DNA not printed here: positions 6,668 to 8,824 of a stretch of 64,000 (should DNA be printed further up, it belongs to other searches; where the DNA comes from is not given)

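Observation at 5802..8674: Ski2/HelY-type helicase encoded as two genes in swapped (C-half first, N-half second) order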

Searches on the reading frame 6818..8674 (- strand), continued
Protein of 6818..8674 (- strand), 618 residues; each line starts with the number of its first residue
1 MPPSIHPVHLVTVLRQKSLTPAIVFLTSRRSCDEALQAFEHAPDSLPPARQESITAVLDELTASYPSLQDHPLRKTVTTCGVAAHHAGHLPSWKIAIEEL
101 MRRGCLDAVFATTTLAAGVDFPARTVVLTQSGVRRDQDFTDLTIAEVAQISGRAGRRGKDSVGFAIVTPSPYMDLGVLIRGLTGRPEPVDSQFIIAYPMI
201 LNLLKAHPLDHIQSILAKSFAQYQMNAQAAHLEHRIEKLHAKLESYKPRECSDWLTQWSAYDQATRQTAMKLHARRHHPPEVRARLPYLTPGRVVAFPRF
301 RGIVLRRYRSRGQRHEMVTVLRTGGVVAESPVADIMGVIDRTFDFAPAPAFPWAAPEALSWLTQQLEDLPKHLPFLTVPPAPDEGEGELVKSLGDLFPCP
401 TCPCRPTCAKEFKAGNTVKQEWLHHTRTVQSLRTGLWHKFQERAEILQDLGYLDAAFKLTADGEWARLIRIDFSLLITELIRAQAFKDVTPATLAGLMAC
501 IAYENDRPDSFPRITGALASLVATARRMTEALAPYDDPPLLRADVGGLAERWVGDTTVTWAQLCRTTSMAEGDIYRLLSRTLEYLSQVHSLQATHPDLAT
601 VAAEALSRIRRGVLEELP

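Call 19: search_protein_representatives(protein=window:6818-8674:-)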
Query: 618 residues. Proteins with E-value up to 0.001 (for the whole library): 7482; up to 1e-10: 2659; up to 1e-30: 368. The best 150 are listed.
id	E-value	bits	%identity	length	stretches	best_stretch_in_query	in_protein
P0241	3.3e-217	739.2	54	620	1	1-618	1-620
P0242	1.4e-143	496.1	65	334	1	1-330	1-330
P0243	4.7e-143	494.3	57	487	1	1-379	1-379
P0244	7.0e-103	361.6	73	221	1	1-221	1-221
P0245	3.9e-87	309.6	39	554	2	6-267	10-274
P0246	1.8e-84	300.8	90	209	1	1-155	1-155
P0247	5.3e-84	299.2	49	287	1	337-618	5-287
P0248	8.5e-75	268.8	89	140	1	221-357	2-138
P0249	1.5e-73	264.7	40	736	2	4-237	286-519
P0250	4.8e-73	263.1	33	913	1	10-611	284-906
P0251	1.2e-72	261.8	30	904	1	10-611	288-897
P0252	2.2e-71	257.6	42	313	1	233-532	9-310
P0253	5.3e-71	256.3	35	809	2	6-252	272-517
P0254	1.2e-70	255.1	31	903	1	10-610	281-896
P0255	4.0e-70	253.4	33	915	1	10-611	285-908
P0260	4.0e-67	243.5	32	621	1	3-607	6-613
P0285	2.4e-53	198.0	37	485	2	10-285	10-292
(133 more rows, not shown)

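Call 21: find_encoding_contigs(protein=P0260, flank=5000, max_places=4)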
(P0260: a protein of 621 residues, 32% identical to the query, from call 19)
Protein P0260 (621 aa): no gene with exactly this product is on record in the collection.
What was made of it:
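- Tried and rejected: Look-up of P0260 by exact sequence failed (call 21).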

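Call 22: find_encoding_contigs(protein=P0245, flank=4000, max_places=3)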
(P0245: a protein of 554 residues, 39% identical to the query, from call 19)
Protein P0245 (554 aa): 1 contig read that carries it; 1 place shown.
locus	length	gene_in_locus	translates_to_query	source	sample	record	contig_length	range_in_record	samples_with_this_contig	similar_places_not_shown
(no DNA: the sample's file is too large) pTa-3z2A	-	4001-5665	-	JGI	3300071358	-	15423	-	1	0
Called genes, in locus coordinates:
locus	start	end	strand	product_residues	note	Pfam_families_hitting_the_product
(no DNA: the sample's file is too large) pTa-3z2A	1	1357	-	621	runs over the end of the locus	PF05580:Peptidase_S55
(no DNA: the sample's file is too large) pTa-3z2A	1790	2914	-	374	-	PF02163:Peptidase_M50, PF00571:CBS (faint)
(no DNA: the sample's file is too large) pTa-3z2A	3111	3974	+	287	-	PF04851:ResIII, PF00270:DEAD, PF22527:DEXQc_Suv3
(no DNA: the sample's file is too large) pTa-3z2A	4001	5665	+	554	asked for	PF08148:DSHCT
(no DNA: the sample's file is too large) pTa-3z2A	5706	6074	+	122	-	-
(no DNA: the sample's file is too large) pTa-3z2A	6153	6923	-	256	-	PF13641:Glyco_tranf_2_3, PF00535:Glycos_transf_2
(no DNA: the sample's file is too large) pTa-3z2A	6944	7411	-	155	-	PF06803:DUF1232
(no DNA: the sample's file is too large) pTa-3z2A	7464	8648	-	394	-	-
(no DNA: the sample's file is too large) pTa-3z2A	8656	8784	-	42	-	?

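Call 23: find_encoding_contigs(protein=P0285, flank=4000, max_places=3)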
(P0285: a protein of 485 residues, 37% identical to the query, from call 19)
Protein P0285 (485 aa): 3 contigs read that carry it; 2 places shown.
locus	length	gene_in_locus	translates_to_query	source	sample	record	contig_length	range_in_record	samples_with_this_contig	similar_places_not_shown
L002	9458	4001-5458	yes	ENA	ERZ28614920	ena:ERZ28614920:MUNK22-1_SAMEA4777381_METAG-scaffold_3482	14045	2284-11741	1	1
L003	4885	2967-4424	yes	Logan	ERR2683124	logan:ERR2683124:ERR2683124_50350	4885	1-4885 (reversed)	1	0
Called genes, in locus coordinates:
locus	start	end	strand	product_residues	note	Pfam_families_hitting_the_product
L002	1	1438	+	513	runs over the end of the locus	PF13188:PAS_8 (weak), PF00512:HisKA (weak), PF02518:HATPase_c, PF00072:Response_reg, PF06490:FleQ (weak)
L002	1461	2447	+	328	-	PF01207:Dus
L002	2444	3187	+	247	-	PF00005:ABC_tran, PF13304:AAA_21 (faint)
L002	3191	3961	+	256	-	PF00270:DEAD, PF04851:ResIII, PF22527:DEXQc_Suv3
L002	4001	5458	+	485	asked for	PF00271:Helicase_C (weak), PF08148:DSHCT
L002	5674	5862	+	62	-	-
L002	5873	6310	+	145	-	-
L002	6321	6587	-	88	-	-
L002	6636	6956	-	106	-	-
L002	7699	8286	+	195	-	PF02381:MraZ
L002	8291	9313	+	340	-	PF01795:Methyltransf_5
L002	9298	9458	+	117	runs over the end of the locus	-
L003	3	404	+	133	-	?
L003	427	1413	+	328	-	PF01207:Dus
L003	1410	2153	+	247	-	PF00005:ABC_tran, PF13304:AAA_21 (faint)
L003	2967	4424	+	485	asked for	PF00271:Helicase_C (weak), PF08148:DSHCT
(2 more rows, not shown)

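Call 24: find_related_loci(query=window:6818-8674:-, collection=genome_contigs, flank=3000)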
Query window:6818-8674:- (618 aa) in genome_contigs; peptide patterns used: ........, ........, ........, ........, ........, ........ (x = any residue, [..] = any of these).
262 stretches matched a pattern; 192 encode a relative of the query (tblastn E <= 1e-3); the best 80 are kept; 80 distinct loci.
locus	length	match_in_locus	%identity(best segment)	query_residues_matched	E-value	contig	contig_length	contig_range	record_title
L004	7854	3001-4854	95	1-618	0e+0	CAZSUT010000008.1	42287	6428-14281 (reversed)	MAG TPA_asm: uncultured Nitrospirales bacterium isolate binchicken_co185_3 genome assembly, contig: NODE_1145_length_422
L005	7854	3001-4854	94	1-618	0e+0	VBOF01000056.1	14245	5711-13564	MAG: Nitrospirae bacterium isolate NS_3 14_0929_09_30cm_scaffold_4025, whole genome shotgun sequence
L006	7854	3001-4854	95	1-618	0e+0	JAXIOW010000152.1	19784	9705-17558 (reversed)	MAG: Nitrospirales bacterium isolate Fractures_MAG_03 c_000000088019, whole genome shotgun sequence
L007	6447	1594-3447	95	1-618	0e+0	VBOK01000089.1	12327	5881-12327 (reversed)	MAG: Nitrospirae bacterium isolate NS_8 14_1009_09_20cm_scaffold_9867, whole genome shotgun sequence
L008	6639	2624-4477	94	1-618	0e+0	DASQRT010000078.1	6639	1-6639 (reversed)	MAG TPA_asm: Nitrospirales bacterium isolate SMAG_U10890 k141_142170, whole genome shotgun sequence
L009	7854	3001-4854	94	1-618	0e+0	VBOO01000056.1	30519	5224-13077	MAG: Nitrospirae bacterium isolate NS_12 14_1009_16_30cm_scaffold_6868, whole genome shotgun sequence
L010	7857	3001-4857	87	1-618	0e+0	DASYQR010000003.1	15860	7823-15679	MAG TPA_asm: Nitrospirales bacterium isolate SMAG_U4490 k141_3326326, whole genome shotgun sequence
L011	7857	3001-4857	86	1-618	0e+0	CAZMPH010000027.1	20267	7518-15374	MAG TPA_asm: uncultured Nitrospirales bacterium isolate SRP119689_co1_102 genome assembly, contig: NODE_3532_length_2026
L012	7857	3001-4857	86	1-618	0e+0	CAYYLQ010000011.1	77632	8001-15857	MAG TPA_asm: uncultured Nitrospirales bacterium isolate SRP273308_co1_254 genome assembly, contig: NODE_344_length_77632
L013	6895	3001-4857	85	1-618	0e+0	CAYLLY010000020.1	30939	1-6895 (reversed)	MAG TPA_asm: uncultured Nitrospirales bacterium isolate binchicken_co21_464 genome assembly, contig: NODE_543_length_309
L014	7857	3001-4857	83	1-618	0e+0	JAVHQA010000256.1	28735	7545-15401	MAG: Nitrospirales bacterium isolate WB02no2_63_24 NODE_855_length_28735_cov_12.706555, whole genome shotgun sequence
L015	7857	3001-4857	81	1-618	0e+0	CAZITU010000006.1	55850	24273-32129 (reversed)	MAG TPA_asm: uncultured Nitrospirales bacterium isolate binchicken_co21_455 genome assembly, contig: NODE_135_length_558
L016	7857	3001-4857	79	1-618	0e+0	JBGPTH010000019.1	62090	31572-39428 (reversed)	MAG: Nitrospiria bacterium isolate OBJ1_062018_110_73 k141_2043029_length_62090_cov_16.3717, whole genome shotgun sequen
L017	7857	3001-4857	85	1-618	0e+0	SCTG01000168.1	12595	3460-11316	MAG: Nitrospirae bacterium isolate FW300_bin.52 FW300_bin.52-156482, whole genome shotgun sequence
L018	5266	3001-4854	65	1-618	0e+0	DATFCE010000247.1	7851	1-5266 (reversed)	MAG TPA_asm: Nitrospiraceae bacterium isolate SMAG_U8546 k141_1717594, whole genome shotgun sequence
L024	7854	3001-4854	62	1-618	0e+0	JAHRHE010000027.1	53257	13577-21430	MAG: Nitrospirae bacterium isolate CR_Sed_300A_bin.24 scaffold_215, whole genome shotgun sequence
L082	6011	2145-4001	60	1-618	0e+0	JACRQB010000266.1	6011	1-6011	MAG: Nitrospirae bacterium isolate NC_groundwater_2002_Pr3_S-0.65um_55_23 SR2-18-Sp65_coassembly_scaffold_282429, whole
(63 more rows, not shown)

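Call 30: search_protein_families(library=pfam, proteins=[L082:4304-5281:+, L082:698-2170:+, L024:4957-5550:+, L024:5336-5968:+], max_evalue=0.01)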
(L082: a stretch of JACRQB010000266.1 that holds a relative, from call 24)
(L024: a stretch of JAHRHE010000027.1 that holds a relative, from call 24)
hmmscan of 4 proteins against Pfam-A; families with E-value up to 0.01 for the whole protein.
L082:4304-5281:+ (325 aa): 7 families
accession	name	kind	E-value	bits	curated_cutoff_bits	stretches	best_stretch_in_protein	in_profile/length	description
PF01370.27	Epimerase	-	1.3e-50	172.5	20.9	1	12-240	1-231/240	NAD dependent epimerase/dehydratase family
PF16363.11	GDP_Man_Dehyd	-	2.3e-48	165.8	27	1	13-309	1-331/332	GDP-mannose 4,6 dehydratase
PF04321.23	RmlD_sub_bind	-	9.9e-13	48.2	27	1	11-272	2-238/287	RmlD substrate binding domain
PF07993.18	NAD_binding_4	-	5.1e-10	39.4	20.1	2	71-189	86-211/258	Male sterility protein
PF01073.25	3Beta_HSD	-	2.4e-09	37.1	22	1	13-231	1-226/280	3-beta hydroxysteroid dehydrogenase/isomerase family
PF02719.21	Polysacc_synt_2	-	1.1e-07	31.8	20.2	0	149-270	135-252/293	Polysaccharide biosynthesis protein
PF00106.31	adh_short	-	0.0079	16.1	26.6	0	12-67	3-59/195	short chain dehydrogenase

L082:698-2170:+ (490 aa): 5 families
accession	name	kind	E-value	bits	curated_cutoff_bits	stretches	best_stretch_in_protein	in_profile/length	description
PF00483.29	NTP_transferase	-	5.3e-61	206.8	21.2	1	84-346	2-242/245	Nucleotidyl transferase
PF24894.1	Hexapep_GlmU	-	2.7e-39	133.9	23.3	1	370-476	1-104/104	GlmU-like, C-terminal hexapeptide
PF25247.1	LbH_GLGC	-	8.7e-10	39.1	27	1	429-482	73-130/135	GLGC left-handed parallel beta-helix domain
PF25084.1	LbH_EIF2B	-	5.4e-08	33.2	54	1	396-455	28-87/105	EIF2B subunit epsilon LbH domain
PF12804.13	NTP_transf_3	-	0.00055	20.6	27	1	85-225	2-119/160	MobA-like NTP transferase domain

L024:4957-5550:+ (197 aa): 0 families

L024:5336-5968:+ (210 aa): 3 families
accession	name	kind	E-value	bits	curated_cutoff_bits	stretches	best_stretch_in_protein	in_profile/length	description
PF00270.35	DEAD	-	1.2e-17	64.6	26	1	1-138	21-166/167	DEAD/DEAH box helicase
PF22527.2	DEXQc_Suv3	-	7.3e-09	35.8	27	1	2-120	21-121/154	DEXQ-box helicase domain of Suv3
PF04851.21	ResIII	-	2.2e-08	34.6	22.5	1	1-131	30-160/164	Type III restriction enzyme, res subunit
